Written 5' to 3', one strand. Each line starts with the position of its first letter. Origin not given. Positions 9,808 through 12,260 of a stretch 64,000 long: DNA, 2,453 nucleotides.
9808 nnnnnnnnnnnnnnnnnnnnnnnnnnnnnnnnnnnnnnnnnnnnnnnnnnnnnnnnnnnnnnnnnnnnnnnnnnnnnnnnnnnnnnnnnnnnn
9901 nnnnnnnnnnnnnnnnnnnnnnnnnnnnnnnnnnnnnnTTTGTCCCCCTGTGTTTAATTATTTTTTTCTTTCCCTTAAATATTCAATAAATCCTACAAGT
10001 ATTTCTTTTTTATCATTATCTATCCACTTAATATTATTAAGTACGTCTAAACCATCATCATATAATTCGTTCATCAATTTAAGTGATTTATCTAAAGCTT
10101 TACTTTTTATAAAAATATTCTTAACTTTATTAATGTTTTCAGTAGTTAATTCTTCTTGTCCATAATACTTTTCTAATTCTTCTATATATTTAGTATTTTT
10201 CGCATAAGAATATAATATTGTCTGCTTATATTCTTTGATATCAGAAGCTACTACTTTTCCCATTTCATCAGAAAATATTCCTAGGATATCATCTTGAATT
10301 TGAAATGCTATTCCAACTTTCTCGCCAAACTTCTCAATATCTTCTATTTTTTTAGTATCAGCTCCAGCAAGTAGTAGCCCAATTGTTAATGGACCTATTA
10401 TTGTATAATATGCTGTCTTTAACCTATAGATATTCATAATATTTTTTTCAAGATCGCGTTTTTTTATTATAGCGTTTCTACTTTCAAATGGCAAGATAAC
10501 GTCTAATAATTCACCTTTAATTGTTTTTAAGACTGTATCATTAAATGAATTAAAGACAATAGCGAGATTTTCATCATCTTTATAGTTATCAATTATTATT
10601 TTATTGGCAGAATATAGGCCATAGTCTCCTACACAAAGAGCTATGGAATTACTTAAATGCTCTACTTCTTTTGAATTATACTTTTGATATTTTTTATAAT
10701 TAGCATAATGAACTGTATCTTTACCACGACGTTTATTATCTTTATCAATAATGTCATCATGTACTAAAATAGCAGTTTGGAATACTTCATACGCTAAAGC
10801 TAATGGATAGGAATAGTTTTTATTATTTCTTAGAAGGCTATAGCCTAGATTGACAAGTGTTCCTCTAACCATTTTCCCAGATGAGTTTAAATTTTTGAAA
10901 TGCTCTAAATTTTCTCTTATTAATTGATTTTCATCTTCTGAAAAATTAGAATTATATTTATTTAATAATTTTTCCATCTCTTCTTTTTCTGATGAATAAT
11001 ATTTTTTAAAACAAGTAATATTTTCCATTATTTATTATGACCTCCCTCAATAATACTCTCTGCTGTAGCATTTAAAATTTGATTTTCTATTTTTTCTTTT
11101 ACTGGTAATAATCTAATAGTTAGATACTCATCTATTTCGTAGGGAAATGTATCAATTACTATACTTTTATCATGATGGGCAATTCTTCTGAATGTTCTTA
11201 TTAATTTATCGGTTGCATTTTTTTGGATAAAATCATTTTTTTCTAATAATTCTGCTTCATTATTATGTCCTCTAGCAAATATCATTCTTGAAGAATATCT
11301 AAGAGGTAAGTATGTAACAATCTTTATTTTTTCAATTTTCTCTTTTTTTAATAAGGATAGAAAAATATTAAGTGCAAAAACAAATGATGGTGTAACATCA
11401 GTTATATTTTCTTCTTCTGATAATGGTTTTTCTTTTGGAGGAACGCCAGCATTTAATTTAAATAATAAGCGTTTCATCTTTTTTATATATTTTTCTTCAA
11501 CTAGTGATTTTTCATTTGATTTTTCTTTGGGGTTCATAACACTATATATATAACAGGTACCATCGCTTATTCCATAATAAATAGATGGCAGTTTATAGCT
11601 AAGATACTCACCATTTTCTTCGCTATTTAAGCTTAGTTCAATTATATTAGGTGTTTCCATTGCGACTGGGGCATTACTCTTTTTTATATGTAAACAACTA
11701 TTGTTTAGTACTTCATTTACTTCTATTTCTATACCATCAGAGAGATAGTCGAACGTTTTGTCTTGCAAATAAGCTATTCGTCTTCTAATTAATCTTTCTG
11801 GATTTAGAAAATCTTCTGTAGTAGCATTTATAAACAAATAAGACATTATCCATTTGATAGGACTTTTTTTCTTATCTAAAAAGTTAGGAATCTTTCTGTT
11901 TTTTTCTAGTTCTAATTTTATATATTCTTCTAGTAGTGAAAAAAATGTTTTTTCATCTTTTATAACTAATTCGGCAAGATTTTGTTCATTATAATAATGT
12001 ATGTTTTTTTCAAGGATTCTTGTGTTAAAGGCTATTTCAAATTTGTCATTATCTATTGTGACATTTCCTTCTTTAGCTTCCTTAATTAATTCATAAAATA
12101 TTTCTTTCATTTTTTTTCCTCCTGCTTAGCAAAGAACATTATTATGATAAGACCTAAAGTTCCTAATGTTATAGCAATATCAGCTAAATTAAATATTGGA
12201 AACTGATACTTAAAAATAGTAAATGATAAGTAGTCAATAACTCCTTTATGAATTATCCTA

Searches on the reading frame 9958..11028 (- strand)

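Call 3: search_protein_families(library=pfam, proteins=[window:9958-11028:-], max_evalue=0.1)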
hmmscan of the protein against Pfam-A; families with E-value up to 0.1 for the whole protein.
window:9958-11028:- (356 aa): 3 families
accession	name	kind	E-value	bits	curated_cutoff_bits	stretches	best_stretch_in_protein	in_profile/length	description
PF00348.22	polyprenyl_synt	-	2.6e-46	158.3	27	1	45-304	10-249/251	Polyprenyl synthetase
PF23336.1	HTH_TbsP_C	-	0.056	14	27.1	0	211-241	37-67/121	Transcriptional regulator TbsP-like, C-terminal HTH domain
PF21121.2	Nup49_C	-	0.07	14.2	28.5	0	9-36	4-31/87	Nucleoporin Nup49 C-terminal helical region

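Call 4: search_protein_families(library=ncbifam, proteins=[window:9958-11028:-], max_evalue=0.1)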
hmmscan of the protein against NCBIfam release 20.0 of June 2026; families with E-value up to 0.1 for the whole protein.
window:9958-11028:- (356 aa): 16 families
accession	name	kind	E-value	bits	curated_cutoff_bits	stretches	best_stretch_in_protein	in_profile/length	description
NF041169.1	f2_encap_cargo4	exception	2.3e-38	132.3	450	1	48-344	47-322/334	family 2 encapsulin nanocompartment cargo protein polyprenyl transferase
NF041003.1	GGPP_syn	equivalog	8.4e-36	123.7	500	1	22-356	13-326/326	geranylgeranyl diphosphate synthase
NF040698.1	IdsA_Meth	equivalog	1.6e-33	116.3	468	1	28-355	21-327/328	short chain isoprenyl diphosphate synthase IdsA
NF042416.1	GFPPS_Mycobact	equivalog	2.7e-30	105.6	600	1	30-278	23-268/350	bifunctional (2E,6E)-farnesyl/geranyl diphosphate synthase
NF045485.1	FPPsyn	subfamily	9.7e-23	80.7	275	1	14-273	4-244/288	farnesyl diphosphate synthase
NF040789.2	gerfarn_diphsyn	equivalog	9e-22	77.7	560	1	77-355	88-344/345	geranylfarnesyl diphosphate synthase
NF045628.1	HxpDPsynlarge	equivalog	6.7e-21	74.6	500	1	27-307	14-269/311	hexaprenyl-diphosphate synthase large subunit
TIGR02748.1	GerC3_HepT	equivalog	2.3e-20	72.9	456.55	1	8-355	3-318/319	heptaprenyl diphosphate synthase component II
NF045549.1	GGPPsyn_IdsB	equivalog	4.2e-20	72.1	475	1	46-303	60-298/346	geranylgeranyl diphosphate synthase IdsB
TIGR02749.1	prenyl_cyano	equivalog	5.3e-19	68.4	383.2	1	47-334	40-302/322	solanesyl diphosphate synthase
NF045685.1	GGPPSynCrtE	equivalog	1.3e-15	57.3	460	1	9-271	5-247/293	geranylgeranyl diphosphate synthase CrtE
NF042417.1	NPPPS_Mycobact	equivalog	6.7e-15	55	600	1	35-277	42-256/335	nonaprenyl/(2E,6E)-farnesyl/geranylgeranyl diphosphat synthase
NF040627.1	GFPS_Meth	equivalog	2e-12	47.2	600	1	33-322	24-277/285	geranylfarnesyl diphosphate synthase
NF040936.1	hexpp_archaea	equivalog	3.9e-12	46.1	400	1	8-309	4-254/275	hexaprenyl pyrophosphate synthase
NF008140.0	PRK10888.1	equivalog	1.4e-11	44.3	412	1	46-276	39-243/323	octaprenyl diphosphate synthase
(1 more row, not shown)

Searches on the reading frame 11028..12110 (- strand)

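Call 3: search_protein_families(library=pfam, proteins=[window:11028-12110:-], max_evalue=0.1)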
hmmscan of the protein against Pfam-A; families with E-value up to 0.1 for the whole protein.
window:11028-12110:- (360 aa): 0 families

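Call 4: search_protein_families(library=ncbifam, proteins=[window:11028-12110:-], max_evalue=0.1)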
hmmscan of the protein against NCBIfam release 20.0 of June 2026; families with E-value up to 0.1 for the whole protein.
window:11028-12110:- (360 aa): 1 family
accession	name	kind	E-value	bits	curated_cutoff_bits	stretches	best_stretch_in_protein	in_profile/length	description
NF052589.1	ArlH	equivalog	0.089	12.5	215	0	290-334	128-172/229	archaellum protein ArlH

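Call 6: search_protein_families(library=padloc, proteins=[window:11028-12110:-], max_evalue=0.1)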
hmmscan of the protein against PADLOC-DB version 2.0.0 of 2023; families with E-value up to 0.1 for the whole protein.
window:11028-12110:- (360 aa): 0 families

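Call 7: search_protein_families(library=phrogs, proteins=[window:11028-12110:-], max_evalue=0.1)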
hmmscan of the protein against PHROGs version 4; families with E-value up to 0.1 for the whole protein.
window:11028-12110:- (360 aa): 0 families
